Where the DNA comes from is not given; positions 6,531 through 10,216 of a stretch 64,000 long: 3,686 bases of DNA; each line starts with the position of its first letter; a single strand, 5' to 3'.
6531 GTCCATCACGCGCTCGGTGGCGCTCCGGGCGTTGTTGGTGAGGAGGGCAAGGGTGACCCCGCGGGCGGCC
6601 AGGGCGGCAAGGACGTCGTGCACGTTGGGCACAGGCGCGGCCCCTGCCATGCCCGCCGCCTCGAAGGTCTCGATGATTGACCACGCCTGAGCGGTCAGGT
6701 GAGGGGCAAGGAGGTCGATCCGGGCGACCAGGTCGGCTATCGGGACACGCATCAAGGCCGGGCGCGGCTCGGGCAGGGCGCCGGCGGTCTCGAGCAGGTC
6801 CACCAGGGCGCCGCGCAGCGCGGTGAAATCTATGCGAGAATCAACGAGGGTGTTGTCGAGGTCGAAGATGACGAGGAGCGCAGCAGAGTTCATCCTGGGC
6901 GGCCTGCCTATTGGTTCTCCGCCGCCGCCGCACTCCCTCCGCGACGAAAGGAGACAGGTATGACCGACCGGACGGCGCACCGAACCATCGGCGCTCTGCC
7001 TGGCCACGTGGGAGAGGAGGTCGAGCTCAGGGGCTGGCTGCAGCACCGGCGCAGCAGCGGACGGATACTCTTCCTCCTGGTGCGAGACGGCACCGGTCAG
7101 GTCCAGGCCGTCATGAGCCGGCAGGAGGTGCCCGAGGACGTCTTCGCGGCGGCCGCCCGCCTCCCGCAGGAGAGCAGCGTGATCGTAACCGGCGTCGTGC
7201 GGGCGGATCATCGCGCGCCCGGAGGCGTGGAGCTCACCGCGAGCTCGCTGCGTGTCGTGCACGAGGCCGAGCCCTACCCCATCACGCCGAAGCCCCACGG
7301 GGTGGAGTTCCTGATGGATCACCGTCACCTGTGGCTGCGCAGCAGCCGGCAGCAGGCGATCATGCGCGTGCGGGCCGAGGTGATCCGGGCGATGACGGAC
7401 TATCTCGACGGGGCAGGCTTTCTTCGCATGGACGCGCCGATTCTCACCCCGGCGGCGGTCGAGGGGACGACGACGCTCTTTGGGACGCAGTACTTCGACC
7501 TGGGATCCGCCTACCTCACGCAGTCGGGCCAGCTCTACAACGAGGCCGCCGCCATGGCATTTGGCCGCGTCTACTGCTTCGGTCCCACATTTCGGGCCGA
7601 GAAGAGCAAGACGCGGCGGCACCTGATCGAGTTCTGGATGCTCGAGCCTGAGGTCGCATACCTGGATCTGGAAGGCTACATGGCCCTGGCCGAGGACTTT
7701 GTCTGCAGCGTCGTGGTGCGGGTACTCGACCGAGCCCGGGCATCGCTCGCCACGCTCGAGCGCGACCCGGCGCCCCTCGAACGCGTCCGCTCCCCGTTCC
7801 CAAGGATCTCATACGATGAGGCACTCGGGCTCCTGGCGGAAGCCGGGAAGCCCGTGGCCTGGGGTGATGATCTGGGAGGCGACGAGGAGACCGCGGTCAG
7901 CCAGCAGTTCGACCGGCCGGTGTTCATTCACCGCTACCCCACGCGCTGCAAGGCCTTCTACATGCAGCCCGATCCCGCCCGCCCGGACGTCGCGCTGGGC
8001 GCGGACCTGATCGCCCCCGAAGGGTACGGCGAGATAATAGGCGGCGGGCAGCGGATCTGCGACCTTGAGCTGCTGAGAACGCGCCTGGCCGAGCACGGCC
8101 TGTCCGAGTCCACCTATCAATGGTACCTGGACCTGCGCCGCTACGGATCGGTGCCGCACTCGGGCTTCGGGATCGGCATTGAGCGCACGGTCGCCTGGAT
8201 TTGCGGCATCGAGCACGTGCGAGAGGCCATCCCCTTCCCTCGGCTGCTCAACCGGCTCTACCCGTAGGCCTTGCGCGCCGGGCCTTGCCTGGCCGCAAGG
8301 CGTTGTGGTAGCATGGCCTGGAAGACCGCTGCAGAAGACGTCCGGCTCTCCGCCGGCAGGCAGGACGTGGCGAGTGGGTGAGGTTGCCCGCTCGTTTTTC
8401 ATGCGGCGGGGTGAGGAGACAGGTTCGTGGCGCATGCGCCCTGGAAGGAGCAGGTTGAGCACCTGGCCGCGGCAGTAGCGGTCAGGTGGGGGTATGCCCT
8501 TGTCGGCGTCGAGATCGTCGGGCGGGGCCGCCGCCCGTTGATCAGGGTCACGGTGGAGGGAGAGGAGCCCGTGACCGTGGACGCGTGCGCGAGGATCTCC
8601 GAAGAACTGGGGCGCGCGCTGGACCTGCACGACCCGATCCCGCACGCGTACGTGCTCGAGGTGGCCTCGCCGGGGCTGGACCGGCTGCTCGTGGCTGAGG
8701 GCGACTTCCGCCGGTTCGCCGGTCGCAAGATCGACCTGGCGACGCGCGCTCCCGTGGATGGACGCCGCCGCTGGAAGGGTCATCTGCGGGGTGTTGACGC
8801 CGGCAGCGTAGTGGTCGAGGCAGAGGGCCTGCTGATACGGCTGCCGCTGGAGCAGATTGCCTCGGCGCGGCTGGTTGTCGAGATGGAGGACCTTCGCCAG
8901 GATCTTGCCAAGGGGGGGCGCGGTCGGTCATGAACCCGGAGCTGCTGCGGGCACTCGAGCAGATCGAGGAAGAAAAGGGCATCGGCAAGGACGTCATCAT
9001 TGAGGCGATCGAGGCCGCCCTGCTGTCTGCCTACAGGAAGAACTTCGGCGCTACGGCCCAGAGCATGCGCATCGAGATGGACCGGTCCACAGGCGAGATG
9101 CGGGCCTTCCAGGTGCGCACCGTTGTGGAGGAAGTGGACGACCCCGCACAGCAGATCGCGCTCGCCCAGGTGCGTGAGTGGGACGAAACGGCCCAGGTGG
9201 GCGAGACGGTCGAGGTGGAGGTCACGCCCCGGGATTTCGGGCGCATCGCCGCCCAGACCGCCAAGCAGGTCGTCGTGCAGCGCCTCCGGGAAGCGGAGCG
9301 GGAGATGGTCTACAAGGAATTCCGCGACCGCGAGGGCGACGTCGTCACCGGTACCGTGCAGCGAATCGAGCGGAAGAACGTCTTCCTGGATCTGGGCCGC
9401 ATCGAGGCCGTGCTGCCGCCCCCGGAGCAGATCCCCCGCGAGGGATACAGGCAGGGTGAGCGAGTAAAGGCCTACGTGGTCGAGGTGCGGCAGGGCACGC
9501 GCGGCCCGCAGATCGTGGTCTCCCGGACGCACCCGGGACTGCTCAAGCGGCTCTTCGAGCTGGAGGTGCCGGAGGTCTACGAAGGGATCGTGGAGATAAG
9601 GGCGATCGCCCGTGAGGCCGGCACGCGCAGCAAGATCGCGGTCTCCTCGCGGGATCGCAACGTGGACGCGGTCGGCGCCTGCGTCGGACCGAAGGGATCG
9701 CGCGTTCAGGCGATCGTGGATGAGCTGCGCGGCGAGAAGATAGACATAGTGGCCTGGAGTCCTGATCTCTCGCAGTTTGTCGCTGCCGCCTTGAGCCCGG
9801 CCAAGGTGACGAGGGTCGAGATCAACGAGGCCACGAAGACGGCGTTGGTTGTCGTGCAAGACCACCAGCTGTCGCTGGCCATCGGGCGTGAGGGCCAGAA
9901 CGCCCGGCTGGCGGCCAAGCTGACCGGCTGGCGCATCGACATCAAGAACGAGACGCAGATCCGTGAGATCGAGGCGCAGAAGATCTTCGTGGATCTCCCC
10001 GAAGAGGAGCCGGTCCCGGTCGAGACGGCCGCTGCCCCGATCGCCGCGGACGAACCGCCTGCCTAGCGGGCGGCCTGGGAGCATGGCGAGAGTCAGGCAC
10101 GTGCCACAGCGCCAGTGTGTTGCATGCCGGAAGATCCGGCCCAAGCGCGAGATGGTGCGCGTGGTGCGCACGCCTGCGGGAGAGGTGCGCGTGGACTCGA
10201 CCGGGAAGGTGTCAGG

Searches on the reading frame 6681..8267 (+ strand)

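Call 73: search_protein_families(library=pfam, proteins=[window:6681-8267:+], max_evalue=0.000001)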
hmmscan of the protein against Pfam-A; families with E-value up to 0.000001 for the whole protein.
window:6681-8267:+ (528 aa): 2 families
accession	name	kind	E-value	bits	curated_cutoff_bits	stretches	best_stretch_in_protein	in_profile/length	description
PF00152.25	tRNA-synt_2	-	4.3e-69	233.4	25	1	209-521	3-306/308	tRNA synthetases class II (D, K and N)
PF01336.31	tRNA_anti-codon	-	5.8e-16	58.6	27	1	114-193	1-75/75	OB-fold nucleic acid binding domain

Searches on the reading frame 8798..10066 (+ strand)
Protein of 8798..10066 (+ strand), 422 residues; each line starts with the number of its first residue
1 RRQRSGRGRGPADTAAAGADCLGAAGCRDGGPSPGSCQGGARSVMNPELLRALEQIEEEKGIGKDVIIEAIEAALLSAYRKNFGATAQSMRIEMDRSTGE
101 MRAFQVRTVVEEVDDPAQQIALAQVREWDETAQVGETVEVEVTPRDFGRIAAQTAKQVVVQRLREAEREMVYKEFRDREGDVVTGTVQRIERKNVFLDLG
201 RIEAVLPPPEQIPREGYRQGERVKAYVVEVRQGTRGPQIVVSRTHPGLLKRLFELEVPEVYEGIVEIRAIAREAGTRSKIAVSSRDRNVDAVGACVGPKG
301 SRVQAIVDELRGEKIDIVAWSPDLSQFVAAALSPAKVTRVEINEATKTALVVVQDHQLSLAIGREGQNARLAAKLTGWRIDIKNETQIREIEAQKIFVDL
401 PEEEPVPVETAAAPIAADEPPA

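Call 73: search_protein_families(library=pfam, proteins=[window:8798-10066:+], max_evalue=0.000001)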
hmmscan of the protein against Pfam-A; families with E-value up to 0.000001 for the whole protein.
window:8798-10066:+ (422 aa): 3 families
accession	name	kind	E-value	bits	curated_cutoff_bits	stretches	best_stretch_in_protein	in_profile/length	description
PF08529.16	NusA_N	-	2.1e-42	144.6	23.8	1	48-169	1-119/119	NusA N-terminal domain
PF13184.12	KH_5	-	7.2e-31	106.6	27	1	274-342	1-69/69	NusA-like KH domain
PF00575.29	S1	-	2.4e-11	44.3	22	1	177-238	2-70/74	S1 RNA binding domain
